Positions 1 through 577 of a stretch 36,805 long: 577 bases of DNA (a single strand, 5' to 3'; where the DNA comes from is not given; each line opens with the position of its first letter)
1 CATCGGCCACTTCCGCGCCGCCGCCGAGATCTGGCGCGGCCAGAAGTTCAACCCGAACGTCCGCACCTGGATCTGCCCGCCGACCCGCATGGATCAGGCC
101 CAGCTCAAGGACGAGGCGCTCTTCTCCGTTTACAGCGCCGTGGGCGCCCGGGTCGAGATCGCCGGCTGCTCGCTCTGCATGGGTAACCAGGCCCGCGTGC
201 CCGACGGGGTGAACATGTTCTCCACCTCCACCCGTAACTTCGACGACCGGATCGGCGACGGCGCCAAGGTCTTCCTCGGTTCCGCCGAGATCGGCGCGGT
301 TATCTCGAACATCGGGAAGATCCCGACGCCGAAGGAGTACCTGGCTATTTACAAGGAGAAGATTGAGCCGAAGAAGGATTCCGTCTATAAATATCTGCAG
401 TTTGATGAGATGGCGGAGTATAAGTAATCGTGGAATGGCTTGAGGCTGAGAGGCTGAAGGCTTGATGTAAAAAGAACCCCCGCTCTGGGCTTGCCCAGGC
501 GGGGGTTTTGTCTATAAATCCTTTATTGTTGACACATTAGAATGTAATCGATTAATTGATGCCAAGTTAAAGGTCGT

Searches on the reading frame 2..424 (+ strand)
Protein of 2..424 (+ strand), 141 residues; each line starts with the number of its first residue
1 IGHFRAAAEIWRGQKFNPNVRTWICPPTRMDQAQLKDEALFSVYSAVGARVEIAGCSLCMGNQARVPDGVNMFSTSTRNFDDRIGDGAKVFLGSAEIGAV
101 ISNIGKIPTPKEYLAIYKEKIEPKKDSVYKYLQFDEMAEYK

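Call 25: find_related_loci(query=window:2-424:+, collection=genome_contigs, flank=10000)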
Query window:2-424:+ (141 aa) in genome_contigs; peptide patterns used: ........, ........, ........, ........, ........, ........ (x = any residue, [..] = any of these).
600 stretches matched a pattern (row limit reached: there are more); 598 encode a relative of the query (tblastn E <= 1e-3); the best 80 are kept; 80 distinct loci.
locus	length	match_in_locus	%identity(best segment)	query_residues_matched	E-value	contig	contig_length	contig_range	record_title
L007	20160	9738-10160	85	1-141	6e-86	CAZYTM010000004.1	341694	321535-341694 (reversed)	MAG TPA_asm: uncultured Geobacteraceae bacterium isolate SRP302447_co2_358 genome assembly, contig: NODE_85_length_34169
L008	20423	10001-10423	85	1-141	1e-85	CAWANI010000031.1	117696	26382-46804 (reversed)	MAG: uncultured delta proteobacterium isolate MFD02923.bin.2.91 genome assembly, contig: contig_54480, whole genome shot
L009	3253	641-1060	86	1-140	3e-86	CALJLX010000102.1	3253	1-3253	MAG TPA_asm: uncultured Desulfuromonas sp. isolate SRR6007446_bin.72_CONCOCT_v1.1_MAG genome assembly, contig: ERZ724100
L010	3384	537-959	82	1-141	7e-84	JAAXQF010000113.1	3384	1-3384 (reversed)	MAG: Desulfuromonadales bacterium isolate MAG-BB-04-B scaffold_4837, whole genome shotgun sequence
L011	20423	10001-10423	82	1-141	5e-82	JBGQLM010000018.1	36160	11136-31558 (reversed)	MAG: Geobacteraceae bacterium isolate OBJ2_061818_050_38 k141_3201329_length_36160_cov_9.0000, whole genome shotgun sequ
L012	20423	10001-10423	83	1-141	4e-82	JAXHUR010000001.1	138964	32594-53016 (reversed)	MAG: Thermodesulfobacteriota bacterium isolate MAG56_tar_biofilm MAG56_1, whole genome shotgun sequence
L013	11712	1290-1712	84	1-141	8e-82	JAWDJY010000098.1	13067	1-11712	MAG: Geobacteraceae bacterium isolate SKOL NODE_115_length_13067_cov_3.570402, whole genome shotgun sequence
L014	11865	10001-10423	82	1-141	3e-81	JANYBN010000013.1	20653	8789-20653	MAG: Geobacter sp. isolate GL140_6_metabat_181 GL140_6_k141_2469409, whole genome shotgun sequence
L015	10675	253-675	79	1-141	6e-78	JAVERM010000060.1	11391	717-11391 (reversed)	MAG: Trichlorobacter sp. isolate BF1_19 scaffold_8523_c1_biofilm_2017, whole genome shotgun sequence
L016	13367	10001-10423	72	1-141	6e-74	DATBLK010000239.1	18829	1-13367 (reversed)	MAG TPA_asm: Anaeromyxobacteraceae bacterium isolate SMAG_U3970 k141_719971, whole genome shotgun sequence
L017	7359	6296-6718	72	1-141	4e-73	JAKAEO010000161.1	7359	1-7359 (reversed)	MAG: Myxococcales bacterium isolate WY1.bin30 NODE_17079_length_7359_cov_3.280144, whole genome shotgun sequence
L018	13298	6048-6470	70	1-141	3e-71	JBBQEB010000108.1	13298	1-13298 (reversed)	MAG: Myxococcales bacterium isolate Co_metawrap_1128 Cmw_1128_k141_200518_length_13298_cov_11.0000, whole genome shotgun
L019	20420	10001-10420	69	1-140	2e-67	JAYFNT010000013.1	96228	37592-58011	MAG: Geobacteraceae bacterium isolate 5C_26 c_5C_000000051997, whole genome shotgun sequence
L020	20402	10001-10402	69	1-134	1e-66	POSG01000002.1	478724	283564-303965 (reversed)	MAG: Geobacter sp. isolate GAC1 CM3_1000009, whole genome shotgun sequence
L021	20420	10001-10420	66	1-140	7e-67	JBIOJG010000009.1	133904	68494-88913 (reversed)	MAG: Candidatus Binatia bacterium isolate GcC5-6 k141_2086263_length_133904_cov_137.1822, whole genome shotgun sequence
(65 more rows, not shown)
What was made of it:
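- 2..427 (+): 3' end of acnB (aconitase B C-terminus); the native, GC-rich left flank. It is 79-89% identical to AcnB of Geobacteraceae/Desulfuromonadales MAGs (call 25).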

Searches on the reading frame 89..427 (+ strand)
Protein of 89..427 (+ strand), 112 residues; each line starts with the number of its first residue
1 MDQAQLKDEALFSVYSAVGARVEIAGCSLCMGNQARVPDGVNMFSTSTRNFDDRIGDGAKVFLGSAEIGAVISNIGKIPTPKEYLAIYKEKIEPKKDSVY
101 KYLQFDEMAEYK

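Call 20: search_protein_families(library=pfam, proteins=[window:89-427:+], max_evalue=0.01)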
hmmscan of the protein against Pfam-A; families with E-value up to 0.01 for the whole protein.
window:89-427:+ (112 aa): 1 family
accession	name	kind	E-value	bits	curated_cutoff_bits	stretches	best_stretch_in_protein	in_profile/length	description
PF00330.25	Aconitase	-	3e-12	46.7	28.7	1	4-71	391-458/463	Aconitase family (aconitate hydratase)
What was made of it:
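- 2..427 (+): Pfam Aconitase E=3e-12 (call 20).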
